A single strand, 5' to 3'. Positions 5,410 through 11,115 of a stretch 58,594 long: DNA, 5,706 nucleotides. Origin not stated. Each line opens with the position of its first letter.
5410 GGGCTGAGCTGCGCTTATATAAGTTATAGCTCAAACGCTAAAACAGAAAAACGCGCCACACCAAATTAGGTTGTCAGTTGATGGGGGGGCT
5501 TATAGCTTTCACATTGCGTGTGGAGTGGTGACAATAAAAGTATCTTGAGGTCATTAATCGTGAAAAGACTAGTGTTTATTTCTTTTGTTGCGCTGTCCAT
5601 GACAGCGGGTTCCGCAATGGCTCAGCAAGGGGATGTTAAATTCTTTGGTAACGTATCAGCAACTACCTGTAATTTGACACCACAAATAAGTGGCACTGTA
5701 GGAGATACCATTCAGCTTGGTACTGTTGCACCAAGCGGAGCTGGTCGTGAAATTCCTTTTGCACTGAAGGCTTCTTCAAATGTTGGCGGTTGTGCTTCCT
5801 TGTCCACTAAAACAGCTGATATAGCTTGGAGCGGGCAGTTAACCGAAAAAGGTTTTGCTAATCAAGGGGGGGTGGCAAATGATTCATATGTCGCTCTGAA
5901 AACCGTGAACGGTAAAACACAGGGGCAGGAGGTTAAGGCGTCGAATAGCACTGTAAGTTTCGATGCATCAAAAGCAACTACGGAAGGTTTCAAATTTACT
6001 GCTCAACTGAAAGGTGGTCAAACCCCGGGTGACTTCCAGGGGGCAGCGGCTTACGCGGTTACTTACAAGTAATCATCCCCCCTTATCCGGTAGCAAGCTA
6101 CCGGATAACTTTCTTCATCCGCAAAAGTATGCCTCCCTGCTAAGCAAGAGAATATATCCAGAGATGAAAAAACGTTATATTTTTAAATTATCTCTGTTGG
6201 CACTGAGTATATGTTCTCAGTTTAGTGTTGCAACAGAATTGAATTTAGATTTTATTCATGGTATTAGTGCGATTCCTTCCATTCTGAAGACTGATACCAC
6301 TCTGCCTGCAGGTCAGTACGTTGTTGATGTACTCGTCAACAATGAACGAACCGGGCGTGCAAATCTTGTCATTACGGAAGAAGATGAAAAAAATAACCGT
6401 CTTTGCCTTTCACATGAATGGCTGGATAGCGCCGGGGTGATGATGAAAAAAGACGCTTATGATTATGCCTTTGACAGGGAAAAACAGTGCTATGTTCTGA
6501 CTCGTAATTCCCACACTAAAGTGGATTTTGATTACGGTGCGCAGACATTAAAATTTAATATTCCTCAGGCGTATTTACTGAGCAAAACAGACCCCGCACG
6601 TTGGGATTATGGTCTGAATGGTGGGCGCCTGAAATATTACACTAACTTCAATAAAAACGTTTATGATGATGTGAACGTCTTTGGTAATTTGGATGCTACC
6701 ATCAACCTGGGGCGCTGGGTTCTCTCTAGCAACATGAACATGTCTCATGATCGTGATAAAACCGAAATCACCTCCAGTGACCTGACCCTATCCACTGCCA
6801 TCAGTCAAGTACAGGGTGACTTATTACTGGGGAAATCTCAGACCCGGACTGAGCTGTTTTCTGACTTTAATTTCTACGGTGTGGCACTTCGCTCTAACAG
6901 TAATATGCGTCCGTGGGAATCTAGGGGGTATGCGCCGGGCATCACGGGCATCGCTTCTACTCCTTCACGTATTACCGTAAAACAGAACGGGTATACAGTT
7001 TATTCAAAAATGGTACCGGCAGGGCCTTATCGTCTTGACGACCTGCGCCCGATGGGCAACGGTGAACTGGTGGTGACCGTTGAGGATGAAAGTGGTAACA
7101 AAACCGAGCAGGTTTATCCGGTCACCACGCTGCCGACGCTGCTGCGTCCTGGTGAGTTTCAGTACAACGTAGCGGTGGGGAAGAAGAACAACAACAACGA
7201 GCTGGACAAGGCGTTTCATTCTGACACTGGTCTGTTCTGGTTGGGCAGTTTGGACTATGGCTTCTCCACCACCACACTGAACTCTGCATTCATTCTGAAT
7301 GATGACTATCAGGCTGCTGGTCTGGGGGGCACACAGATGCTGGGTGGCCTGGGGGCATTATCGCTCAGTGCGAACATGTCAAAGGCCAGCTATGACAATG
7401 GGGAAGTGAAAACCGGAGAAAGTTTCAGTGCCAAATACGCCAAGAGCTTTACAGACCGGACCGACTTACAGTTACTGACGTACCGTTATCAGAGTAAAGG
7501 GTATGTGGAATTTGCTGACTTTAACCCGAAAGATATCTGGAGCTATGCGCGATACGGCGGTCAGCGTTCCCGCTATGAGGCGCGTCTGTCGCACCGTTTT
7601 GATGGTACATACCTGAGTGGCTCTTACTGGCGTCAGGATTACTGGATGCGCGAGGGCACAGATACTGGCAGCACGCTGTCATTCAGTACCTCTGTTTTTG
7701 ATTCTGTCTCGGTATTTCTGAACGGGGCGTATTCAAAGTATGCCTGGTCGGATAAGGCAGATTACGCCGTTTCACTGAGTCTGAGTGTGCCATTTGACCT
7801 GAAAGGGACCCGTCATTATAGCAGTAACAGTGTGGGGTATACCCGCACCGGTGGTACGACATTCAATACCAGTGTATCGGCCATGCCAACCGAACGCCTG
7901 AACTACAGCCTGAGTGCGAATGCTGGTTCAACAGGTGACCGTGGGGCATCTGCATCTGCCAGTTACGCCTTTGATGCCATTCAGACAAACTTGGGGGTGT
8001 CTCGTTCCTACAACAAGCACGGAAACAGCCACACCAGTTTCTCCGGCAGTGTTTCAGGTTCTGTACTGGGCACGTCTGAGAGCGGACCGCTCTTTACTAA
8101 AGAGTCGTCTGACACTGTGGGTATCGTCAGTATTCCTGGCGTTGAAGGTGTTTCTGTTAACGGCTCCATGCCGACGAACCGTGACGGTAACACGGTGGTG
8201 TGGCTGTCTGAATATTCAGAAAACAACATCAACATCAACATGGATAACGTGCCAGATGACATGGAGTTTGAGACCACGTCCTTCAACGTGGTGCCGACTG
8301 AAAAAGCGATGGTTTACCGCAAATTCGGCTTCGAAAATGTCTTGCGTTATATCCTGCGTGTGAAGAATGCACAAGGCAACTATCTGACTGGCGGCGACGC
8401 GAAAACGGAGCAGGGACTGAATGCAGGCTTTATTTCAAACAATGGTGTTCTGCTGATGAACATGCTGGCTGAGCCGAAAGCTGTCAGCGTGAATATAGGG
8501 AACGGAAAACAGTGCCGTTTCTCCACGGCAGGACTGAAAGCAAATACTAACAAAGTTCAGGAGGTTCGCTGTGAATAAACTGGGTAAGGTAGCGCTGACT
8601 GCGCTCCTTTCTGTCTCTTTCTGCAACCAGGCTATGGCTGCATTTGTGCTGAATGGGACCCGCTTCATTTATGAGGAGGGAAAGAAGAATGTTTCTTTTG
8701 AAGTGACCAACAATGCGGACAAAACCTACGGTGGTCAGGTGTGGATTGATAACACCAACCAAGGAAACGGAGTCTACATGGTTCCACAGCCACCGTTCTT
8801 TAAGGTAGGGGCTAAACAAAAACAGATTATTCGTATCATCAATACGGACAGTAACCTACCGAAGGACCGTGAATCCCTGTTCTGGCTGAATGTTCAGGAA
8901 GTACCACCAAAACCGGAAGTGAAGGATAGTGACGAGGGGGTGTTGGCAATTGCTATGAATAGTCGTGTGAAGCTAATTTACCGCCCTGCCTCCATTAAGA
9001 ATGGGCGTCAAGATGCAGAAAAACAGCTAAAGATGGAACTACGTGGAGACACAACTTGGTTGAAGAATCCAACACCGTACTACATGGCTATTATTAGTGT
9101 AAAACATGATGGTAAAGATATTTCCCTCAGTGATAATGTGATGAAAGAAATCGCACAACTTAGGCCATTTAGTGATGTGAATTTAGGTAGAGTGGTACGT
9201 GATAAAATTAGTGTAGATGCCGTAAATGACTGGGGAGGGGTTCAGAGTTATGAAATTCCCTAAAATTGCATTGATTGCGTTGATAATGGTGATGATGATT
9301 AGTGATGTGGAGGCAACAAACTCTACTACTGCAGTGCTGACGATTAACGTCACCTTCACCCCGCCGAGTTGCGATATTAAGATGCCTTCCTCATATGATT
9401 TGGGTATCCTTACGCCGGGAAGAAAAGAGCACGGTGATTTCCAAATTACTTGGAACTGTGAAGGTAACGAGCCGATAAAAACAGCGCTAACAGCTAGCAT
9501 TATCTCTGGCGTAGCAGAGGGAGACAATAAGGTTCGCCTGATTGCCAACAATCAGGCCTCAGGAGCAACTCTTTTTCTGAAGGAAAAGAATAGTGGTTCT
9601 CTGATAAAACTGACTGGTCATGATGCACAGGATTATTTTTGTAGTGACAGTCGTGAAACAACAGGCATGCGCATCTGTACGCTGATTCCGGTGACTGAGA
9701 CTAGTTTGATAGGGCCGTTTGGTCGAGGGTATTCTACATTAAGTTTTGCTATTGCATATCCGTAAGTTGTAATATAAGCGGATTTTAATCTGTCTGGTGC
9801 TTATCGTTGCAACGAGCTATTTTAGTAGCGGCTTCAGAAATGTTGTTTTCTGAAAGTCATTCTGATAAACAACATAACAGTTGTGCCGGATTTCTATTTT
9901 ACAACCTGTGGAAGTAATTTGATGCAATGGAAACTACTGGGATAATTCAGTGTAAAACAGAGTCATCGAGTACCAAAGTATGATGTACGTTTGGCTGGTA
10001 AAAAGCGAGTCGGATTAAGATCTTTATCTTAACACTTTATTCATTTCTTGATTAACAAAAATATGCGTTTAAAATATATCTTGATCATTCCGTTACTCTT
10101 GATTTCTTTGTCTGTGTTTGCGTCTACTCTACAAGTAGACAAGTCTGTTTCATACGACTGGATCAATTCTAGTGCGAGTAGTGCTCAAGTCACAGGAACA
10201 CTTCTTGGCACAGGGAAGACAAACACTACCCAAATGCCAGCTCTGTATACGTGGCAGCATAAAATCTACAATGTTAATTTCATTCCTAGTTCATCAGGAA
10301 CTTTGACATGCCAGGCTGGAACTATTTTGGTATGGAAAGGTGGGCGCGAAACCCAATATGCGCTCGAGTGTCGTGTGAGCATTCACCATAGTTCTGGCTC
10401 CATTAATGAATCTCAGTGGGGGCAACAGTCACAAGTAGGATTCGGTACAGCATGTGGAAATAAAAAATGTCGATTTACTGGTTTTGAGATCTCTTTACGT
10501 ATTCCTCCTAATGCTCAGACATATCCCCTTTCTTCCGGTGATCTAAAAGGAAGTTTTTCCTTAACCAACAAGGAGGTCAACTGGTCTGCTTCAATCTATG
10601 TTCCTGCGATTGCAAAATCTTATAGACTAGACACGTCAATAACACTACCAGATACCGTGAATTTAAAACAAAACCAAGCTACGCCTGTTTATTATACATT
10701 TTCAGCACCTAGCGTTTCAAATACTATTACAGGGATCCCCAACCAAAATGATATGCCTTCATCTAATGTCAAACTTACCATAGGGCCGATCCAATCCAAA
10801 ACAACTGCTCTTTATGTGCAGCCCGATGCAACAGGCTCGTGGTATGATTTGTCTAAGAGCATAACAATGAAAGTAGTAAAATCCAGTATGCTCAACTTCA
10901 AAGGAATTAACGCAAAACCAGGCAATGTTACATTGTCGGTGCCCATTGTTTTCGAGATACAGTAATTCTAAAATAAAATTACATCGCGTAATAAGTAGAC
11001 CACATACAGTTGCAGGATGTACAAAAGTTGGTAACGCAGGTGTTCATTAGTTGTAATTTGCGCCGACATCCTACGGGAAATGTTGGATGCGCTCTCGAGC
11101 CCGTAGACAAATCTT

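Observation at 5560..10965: Complete five-gene chaperone-usher operon consistent with F18 fimbriae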

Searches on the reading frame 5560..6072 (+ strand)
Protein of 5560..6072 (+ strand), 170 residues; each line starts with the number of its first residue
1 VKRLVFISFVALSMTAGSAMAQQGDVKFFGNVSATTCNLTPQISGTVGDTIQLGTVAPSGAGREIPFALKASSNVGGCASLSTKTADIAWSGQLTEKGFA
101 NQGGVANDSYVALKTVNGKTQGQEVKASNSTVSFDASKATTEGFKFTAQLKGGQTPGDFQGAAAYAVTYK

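Call 4: search_protein_families(library=pfam, proteins=[window:5560-6072:+], max_evalue=0.01)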
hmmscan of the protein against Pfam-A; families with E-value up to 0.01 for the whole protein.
window:5560-6072:+ (170 aa): 0 families

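Call 7: search_protein_families(library=ncbifam, proteins=[window:5560-6072:+], max_evalue=0.001)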
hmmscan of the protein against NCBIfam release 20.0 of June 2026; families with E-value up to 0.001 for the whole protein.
window:5560-6072:+ (170 aa): 3 families
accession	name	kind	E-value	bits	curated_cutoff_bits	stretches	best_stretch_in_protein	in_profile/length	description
NF011761.0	PRK15214.1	equivalog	2.2e-45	154.9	227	1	1-170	1-172/172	fimbrial protein PefA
NF011817.0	PRK15289.1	equivalog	7.8e-05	22.5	203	1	6-62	6-64/190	chaperone-usher fimbrial major subunit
NF011776.0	PRK15239.1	equivalog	0.00073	19.5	230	1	1-57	1-56/197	putative fimbrial protein StaA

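Call 45: search_protein_families(library=pfam, proteins=[window:5560-6072:+], max_evalue=10)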
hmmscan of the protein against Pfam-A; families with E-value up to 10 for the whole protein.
window:5560-6072:+ (170 aa): 1 family
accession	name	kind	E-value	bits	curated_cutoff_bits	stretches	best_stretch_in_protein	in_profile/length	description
PF04956.18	TrbC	-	0.095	13.4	27.9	1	3-57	12-62/98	TrbC/VIRB2 pilin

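Call 55: search_solved_structures(query=window:5560-6072:+, max_evalue=10)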
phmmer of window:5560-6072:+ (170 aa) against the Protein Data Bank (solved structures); distinct sequences matched with E-value up to 10: 1.
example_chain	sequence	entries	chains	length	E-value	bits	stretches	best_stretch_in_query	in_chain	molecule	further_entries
9r2g_D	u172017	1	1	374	0.2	15.2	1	23-84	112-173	Cytochrome bd-I oxidase subunit II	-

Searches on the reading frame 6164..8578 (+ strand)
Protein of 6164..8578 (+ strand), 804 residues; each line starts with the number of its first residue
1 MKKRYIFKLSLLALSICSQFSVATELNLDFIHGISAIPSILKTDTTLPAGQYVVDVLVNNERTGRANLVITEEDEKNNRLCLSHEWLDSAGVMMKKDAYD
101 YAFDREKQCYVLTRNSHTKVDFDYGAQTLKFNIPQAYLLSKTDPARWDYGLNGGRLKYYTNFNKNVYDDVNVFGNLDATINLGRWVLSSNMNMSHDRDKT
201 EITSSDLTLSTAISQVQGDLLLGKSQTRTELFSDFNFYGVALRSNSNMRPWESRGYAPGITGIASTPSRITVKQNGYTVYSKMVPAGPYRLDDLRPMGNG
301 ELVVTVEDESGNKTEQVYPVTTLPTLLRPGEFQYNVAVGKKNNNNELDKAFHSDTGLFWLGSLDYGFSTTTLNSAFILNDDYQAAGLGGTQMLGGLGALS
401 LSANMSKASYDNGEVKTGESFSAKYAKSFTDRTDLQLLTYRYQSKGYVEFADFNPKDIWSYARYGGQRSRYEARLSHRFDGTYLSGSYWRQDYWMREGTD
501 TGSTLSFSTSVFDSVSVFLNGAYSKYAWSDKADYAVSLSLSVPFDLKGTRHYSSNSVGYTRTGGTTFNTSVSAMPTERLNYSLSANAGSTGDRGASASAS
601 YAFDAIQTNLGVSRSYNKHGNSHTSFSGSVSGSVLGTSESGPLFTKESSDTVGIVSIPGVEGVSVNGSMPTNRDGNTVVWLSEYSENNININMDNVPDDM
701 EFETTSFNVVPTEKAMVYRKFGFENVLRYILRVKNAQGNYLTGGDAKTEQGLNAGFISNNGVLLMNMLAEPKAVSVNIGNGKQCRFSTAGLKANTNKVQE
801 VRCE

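Call 4: search_protein_families(library=pfam, proteins=[window:6164-8578:+], max_evalue=0.01)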
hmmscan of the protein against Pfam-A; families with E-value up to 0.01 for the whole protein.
window:6164-8578:+ (804 aa): 2 families
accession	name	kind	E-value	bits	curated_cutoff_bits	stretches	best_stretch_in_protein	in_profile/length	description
PF00577.26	Usher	-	2.4e-144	482.7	27.1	1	174-721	2-549/549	Outer membrane usher protein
PF13954.11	PapC_N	-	1.5e-22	80.6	27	1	41-161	20-145/146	PapC N-terminal domain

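Call 7: search_protein_families(library=ncbifam, proteins=[window:6164-8578:+], max_evalue=0.001)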
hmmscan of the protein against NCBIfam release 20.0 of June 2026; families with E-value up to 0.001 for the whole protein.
window:6164-8578:+ (804 aa): 15 families
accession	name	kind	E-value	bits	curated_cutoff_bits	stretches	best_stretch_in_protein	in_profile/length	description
NF011760.0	PRK15213.1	equivalog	0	1085.4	752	1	5-804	6-796/796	PefC/AfrB family outer membrane usher protein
NF011763.0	PRK15217.1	subfamily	2e-73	248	933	1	46-783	49-806/826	fimbrial biogenesis outer membrane usher protein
NF007337.0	PRK09828.1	equivalog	2.2e-71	241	830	1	45-778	58-829/865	outer membrane usher protein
NF011754.0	PRK15207.1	equivalog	5e-70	236.6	1271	1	3-786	11-821/842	outer membrane usher protein LpfC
NF011740.0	PRK15193.1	equivalog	1.5e-69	234.8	995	1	39-784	56-854/877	fimbrial biogenesis usher protein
NF011769.0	PRK15223.1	equivalog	2.7e-64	217.3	1105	1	49-786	50-815/836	fimbrial biogenesis outer membrane usher protein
NF011745.0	PRK15198.1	subfamily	6.5e-64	216.3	975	2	45-460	52-478/860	outer membrane usher protein FimD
NF011812.0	PRK15284.1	subfamily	2.3e-61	207.7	972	1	47-784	59-823/881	outer membrane usher protein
NF011826.0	PRK15298.1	equivalog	2.2e-56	191.3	1422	1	43-785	57-826/848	fimbrial outer membrane usher protein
NF011822.1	PRK15294.1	equivalog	5.1e-56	190.1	1397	1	49-721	59-754/845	fimbrial outer membrane usher protein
NF011804.0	PRK15273.1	equivalog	1.2e-55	188.7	1371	1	50-786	62-820/899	fimbrial biogenesis outer membrane usher protein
NF011784.0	PRK15248.1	equivalog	6.1e-55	186.5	996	1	44-785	50-828/853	fimbrial outer membrane usher protein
NF011774.0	PRK15235.1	exception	1.3e-44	152.7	1191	1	45-741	46-742/814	SEF14/SEF18 fimbria usher protein SefC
NF011791.0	PRK15255.1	equivalog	3.7e-41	141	1289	1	106-786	111-811/829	fimbrial outer membrane usher protein StdB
NF011832.0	PRK15304.1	subfamily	4.1e-35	121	723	1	49-786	59-779/801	fimbrial biogenesis usher protein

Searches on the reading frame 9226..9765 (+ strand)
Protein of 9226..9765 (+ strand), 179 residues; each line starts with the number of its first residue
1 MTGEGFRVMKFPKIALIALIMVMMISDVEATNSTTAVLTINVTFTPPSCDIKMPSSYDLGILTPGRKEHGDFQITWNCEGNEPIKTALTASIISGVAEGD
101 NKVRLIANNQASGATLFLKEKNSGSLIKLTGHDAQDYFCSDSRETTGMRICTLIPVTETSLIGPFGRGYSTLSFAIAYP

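Call 4: search_protein_families(library=pfam, proteins=[window:9226-9765:+], max_evalue=0.01)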
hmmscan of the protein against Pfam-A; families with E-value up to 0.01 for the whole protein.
window:9226-9765:+ (179 aa): 0 families

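Call 7: search_protein_families(library=ncbifam, proteins=[window:9226-9765:+], max_evalue=0.001)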
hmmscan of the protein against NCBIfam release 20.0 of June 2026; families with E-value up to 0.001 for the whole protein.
window:9226-9765:+ (179 aa): 0 families

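Call 45: search_protein_families(library=pfam, proteins=[window:9250-9765:+], max_evalue=10)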
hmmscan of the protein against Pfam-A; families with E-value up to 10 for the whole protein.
window:9250-9765:+ (171 aa): 1 family
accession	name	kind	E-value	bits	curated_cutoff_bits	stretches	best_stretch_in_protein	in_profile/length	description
PF10836.13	DUF2574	-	0.081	13.3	27.5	1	10-45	8-43/93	Protein of unknown function (DUF2574)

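Call 53: predict_structure(protein=window:9250-9765:+)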
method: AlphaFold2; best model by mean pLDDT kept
length: 171 residues; sequences in the alignment: 1
mean_pLDDT: 38.1   pTM: 0.25
mean pLDDT of the five models: 38.1, 33.0, 32.9, 32.7, 32.3
residues with pLDDT >= 90: 0; 70-90: 0; 50-70: 7; < 50: 164
segments of 3 or more residues with pLDDT < 50: 4-6, 15-40, 42-71, 73-171
pLDDT, mean of each block of 10 residues (from residue 1): 47 46 35 38 41 37 39 41 37 43 42 39 42 35 35 26 27 28
secondary structure, 60 per line:
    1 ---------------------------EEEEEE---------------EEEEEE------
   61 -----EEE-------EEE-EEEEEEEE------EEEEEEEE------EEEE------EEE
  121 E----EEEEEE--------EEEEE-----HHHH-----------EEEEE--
elements in order: E28-33 E49-54 E66-68 E76-78 E80-87 E94-101 E108-111 E118-121 E126-131 E140-144 H150-153 E165-169

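Call 54: search_solved_structures(query=window:9250-9765:+, max_evalue=10)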
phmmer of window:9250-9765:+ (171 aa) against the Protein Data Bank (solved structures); distinct sequences matched with E-value up to 10: 4.
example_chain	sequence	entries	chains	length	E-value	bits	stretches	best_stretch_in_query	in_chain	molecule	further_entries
7wfd_AD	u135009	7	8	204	0.41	13.7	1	19-104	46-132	Photosystem I reaction center subunit II-2, chloroplastic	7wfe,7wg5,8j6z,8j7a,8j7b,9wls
9gbi_D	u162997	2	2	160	0.5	13.5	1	21-104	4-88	Photosystem I reaction center subunit II-2, chloroplastic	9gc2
9p4n_R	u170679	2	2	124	0.61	13.2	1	16-52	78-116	Dyslexia-associated protein KIAA0319-like protein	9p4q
5wka_A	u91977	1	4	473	0.99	12.5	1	47-74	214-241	Beta-glucosidase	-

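Call 56: search_protein_families(library=ncbifam, proteins=[window:9250-9765:+], max_evalue=1)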
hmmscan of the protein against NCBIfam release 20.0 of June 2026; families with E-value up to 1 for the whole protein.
window:9250-9765:+ (171 aa): 0 families

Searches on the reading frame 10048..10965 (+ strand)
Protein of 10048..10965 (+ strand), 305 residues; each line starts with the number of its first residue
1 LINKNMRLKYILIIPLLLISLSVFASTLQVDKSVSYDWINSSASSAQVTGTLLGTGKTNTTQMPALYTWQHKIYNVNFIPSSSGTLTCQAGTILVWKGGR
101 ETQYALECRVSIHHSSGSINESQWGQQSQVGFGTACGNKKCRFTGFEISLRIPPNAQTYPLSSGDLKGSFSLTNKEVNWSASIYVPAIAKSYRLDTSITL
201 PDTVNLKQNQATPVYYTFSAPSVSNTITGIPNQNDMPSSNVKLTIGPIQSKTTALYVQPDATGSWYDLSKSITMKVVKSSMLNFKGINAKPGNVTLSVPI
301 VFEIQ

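Call 4: search_protein_families(library=pfam, proteins=[window:10048-10965:+], max_evalue=0.01)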
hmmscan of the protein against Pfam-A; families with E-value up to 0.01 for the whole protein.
window:10048-10965:+ (305 aa): 0 families

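Call 7: search_protein_families(library=ncbifam, proteins=[window:10063-10965:+], max_evalue=0.001)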
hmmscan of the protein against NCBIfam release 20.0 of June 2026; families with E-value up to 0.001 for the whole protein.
window:10063-10965:+ (300 aa): 0 families

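Call 8: search_solved_structures(query=window:10063-10965:+, show_alignments=2)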
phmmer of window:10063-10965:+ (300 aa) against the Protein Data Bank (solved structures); distinct sequences matched with E-value up to 0.001: 1.
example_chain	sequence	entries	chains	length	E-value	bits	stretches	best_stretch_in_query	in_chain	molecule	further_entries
4b4p_A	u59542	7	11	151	7.3e-98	330.8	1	35-185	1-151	F18 FIMBRIAL ADHESIN AC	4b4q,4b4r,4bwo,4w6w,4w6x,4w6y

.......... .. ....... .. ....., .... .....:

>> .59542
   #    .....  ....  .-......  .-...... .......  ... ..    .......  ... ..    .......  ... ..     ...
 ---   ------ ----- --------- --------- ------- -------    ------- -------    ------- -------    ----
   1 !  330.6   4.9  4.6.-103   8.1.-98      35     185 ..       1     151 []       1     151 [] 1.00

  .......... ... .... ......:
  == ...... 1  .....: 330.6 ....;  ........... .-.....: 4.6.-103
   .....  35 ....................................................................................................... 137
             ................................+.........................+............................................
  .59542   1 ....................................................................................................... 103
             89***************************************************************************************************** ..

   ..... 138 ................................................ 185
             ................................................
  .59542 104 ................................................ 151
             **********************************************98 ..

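Call 45: search_protein_families(library=pfam, proteins=[window:10063-10965:+], max_evalue=10)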
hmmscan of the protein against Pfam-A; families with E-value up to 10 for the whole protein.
window:10063-10965:+ (300 aa): 0 families

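Call 56: search_protein_families(library=ncbifam, proteins=[window:10063-10965:+], max_evalue=1)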
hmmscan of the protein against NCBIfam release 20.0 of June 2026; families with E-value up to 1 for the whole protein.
window:10063-10965:+ (300 aa): 0 families
